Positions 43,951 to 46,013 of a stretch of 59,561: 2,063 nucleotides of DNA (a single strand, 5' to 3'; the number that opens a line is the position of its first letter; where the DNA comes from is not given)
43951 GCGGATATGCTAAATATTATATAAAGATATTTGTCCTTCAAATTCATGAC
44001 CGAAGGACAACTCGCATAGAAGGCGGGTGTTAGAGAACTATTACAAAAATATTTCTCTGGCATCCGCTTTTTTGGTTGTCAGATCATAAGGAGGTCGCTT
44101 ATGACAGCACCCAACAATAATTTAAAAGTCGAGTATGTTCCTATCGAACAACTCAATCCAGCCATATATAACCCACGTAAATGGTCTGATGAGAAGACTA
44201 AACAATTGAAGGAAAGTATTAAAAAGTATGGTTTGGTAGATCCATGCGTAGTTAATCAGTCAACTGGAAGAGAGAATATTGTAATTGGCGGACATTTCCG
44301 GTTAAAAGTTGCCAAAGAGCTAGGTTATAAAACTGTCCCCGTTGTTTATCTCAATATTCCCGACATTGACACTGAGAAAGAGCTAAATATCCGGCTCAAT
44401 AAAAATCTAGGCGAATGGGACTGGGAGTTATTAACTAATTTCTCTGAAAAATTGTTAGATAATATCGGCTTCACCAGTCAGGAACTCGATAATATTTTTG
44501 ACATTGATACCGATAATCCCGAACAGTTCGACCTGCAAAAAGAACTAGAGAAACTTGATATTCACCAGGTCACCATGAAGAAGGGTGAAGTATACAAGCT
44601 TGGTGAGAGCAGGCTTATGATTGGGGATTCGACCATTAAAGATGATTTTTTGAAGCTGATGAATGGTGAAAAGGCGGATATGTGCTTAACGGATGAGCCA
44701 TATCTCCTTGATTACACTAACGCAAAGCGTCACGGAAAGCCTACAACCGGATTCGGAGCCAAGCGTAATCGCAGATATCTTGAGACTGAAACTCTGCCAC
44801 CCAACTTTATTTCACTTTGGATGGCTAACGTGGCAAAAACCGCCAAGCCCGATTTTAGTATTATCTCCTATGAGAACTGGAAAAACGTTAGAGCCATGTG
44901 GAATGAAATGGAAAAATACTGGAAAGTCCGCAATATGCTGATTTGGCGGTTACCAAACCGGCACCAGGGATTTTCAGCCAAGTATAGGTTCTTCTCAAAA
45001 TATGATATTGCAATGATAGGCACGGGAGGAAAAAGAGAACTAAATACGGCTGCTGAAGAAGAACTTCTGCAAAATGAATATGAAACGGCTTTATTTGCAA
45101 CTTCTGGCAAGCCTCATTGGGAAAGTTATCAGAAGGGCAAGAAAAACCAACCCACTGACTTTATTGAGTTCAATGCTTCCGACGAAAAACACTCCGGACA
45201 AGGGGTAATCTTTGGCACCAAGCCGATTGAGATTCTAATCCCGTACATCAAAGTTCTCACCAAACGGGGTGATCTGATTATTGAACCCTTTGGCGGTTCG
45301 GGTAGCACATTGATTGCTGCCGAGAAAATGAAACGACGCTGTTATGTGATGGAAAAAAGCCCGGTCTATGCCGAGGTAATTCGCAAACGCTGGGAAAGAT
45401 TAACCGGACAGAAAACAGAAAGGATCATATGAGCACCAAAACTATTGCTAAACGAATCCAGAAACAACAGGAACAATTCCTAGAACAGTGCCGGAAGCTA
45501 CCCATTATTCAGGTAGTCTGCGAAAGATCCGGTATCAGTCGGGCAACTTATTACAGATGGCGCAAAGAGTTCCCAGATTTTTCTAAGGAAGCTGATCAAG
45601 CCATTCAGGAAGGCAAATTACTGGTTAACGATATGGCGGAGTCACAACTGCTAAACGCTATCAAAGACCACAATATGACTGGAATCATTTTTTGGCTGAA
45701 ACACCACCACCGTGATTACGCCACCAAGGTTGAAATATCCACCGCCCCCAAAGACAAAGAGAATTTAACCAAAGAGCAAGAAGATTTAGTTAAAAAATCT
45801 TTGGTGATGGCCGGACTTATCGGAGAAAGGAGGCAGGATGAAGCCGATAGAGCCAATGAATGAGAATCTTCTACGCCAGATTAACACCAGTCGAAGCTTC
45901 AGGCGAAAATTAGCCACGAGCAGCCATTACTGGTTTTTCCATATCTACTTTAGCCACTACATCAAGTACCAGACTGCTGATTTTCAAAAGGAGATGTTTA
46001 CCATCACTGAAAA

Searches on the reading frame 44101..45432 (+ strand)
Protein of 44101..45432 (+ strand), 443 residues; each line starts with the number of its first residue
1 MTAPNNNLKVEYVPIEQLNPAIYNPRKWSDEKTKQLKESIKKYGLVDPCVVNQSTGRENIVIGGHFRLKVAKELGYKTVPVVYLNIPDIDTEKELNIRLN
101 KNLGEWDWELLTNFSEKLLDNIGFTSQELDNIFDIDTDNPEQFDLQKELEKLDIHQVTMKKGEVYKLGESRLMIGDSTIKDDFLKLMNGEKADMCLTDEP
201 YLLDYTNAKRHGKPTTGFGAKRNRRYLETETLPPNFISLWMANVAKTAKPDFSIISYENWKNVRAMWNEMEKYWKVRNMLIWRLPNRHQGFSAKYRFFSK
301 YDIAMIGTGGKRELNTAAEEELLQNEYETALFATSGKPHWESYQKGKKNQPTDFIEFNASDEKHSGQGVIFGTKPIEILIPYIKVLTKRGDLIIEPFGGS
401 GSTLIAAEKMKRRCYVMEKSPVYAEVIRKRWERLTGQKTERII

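Call 9: search_protein_families(library=pfam, proteins=[window:44101-45432:+], max_evalue=0.001)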
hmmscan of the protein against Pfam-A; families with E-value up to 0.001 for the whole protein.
window:44101-45432:+ (443 aa): 2 families
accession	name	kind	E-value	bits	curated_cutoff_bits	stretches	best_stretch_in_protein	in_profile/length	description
PF01555.25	N6_N4_Mtase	-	2.2e-19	70.8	26.7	1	193-428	2-220/221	DNA methylase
PF02195.25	ParB_N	-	1.3e-12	48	26.3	1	9-90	2-84/95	ParB N-terminal domain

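Call 68: search_protein_families(library=padloc, proteins=[window:44101-45432:+], max_evalue=0.00001)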
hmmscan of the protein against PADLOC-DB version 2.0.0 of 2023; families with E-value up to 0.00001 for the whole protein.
window:44101-45432:+ (443 aa): 21 families
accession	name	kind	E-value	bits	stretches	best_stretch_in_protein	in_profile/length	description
PDLC03229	MTase_II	-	1.1e-53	180.6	2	7-210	7-217/436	Type II methyltransferase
PDLC03371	MTase_II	-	2.4e-27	94.1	1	182-435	20-256/260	Type II methyltransferase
PDLC03299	MTase_II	-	8.2e-13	46.5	1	170-432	15-258/296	Type II methyltransferase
PDLC03308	MTase_II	-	2.7e-12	44.4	1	362-431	324-395/419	Type II methyltransferase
PDLC03216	MTase_II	-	1.4e-11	42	1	365-435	189-259/364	Type II methyltransferase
PDLC03228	MTase_II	-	1.1e-10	39.8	1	349-430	128-204/227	Type II methyltransferase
PDLC03387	MTase_II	-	1.5e-10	38.7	1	270-438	136-282/289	Type II methyltransferase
PDLC03353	MTase_II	-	6e-10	37.1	1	375-431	194-250/260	Type II methyltransferase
PDLC03738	oMTase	-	2.1e-09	34.6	0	365-433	199-267/376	orphan methyltransferase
PDLC03265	MTase_II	-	4.6e-09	34.2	1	347-433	247-330/333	Type II methyltransferase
PDLC03241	MTase_II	-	2.4e-08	31.3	1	350-432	355-434/447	Type II methyltransferase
PDLC03339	MTase_II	-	3.8e-08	30.5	1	373-433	213-273/399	Type II methyltransferase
PDLC03354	MTase_II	-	5.2e-08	30.3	1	340-433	295-384/425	Type II methyltransferase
PDLC03636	MTase_III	-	2.9e-07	27.6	1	364-419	337-393/575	Type III methyltransferase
PDLC04134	mad2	-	1.2e-06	25.6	0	369-434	273-336/492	mads_2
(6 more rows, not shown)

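Call 69: search_protein_families(library=phrogs, proteins=[window:44101-45432:+], max_evalue=0.001)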
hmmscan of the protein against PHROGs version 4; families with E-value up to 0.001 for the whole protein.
window:44101-45432:+ (443 aa): 28 families (the best 25 are shown)
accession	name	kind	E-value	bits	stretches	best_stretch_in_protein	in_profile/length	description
phrog_498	-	other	1.3e-84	285.9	1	4-440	29-428/633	DNA methyltransferase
phrog_620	-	DNA, RNA and nucleotide metabolism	1.2e-34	121.3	1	5-164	4-168/217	ParB-like partition protein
phrog_67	-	other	8.9e-30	105.4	1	152-438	112-350/743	DNA methyltransferase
phrog_9353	-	unknown function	1.9e-27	97.7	1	15-153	16-159/245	-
phrog_8071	-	DNA, RNA and nucleotide metabolism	4e-26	93.1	1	5-205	2-207/389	ParB-like partition protein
phrog_723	-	DNA, RNA and nucleotide metabolism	1.4e-21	78.3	1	5-151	8-159/223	ParB-like partition protein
phrog_3008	-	other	6e-18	66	1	373-438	153-218/244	DNA methyltransferase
phrog_940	-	DNA, RNA and nucleotide metabolism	6.7e-17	62.8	1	7-134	3-127/388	nuclease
phrog_15396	-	DNA, RNA and nucleotide metabolism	1e-16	62.5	1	8-134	2-132/258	ParB-like partition nuclease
phrog_5475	-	unknown function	9.1e-15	55.4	1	11-102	4-87/458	-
phrog_23085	-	unknown function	5.5e-12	46.5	1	336-437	15-111/138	-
phrog_4715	-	DNA, RNA and nucleotide metabolism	1.5e-11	44.5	1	9-106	146-243/630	ParB-like partition protein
phrog_930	-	DNA, RNA and nucleotide metabolism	1.4e-10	42.5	1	7-131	4-131/223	ParB-like partition protein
phrog_7405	-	unknown function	1.6e-10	42.1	1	6-118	20-133/250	-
phrog_26387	-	DNA, RNA and nucleotide metabolism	8.6e-10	39.4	1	6-95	6-96/252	ParB-like partition nuclease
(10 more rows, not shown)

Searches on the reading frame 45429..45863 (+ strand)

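Call 9: search_protein_families(library=pfam, proteins=[window:45429-45863:+], max_evalue=0.001)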
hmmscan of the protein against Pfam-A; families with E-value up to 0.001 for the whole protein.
window:45429-45863:+ (144 aa): 3 families
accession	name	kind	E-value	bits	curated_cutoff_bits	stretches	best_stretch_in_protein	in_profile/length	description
PF13022.12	HTH_Tnp_1_2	-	0.00013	22.5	27.9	1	28-77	30-78/122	Helix-turn-helix of insertion element transposase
PF13384.12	HTH_23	-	0.00014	22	24.6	1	27-48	20-41/50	Homeodomain-like domain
PF01527.26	HTH_Tnp_1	-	0.00023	21.8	24.1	1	27-51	26-49/75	Transposase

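Call 69: search_protein_families(library=phrogs, proteins=[window:45429-45863:+], max_evalue=0.001)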
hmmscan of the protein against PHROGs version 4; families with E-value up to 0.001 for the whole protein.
window:45429-45863:+ (144 aa): 6 families
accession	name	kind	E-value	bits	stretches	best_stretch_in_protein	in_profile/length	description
phrog_309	-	head and packaging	1.8e-11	45.6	1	35-121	167-275/319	terminase small subunit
phrog_4044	-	head and packaging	2.7e-07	31.3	1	7-61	22-76/180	terminase small subunit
phrog_4102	-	head and packaging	7.6e-06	27.2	1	11-127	17-142/166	terminase small subunit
phrog_24579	-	head and packaging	3e-05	25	1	3-78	11-84/126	terminase small subunit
phrog_2538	-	head and packaging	5e-05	24.4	1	28-81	22-74/129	terminase small subunit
phrog_21036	-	unknown function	0.00029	21.8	1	17-61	3-47/109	-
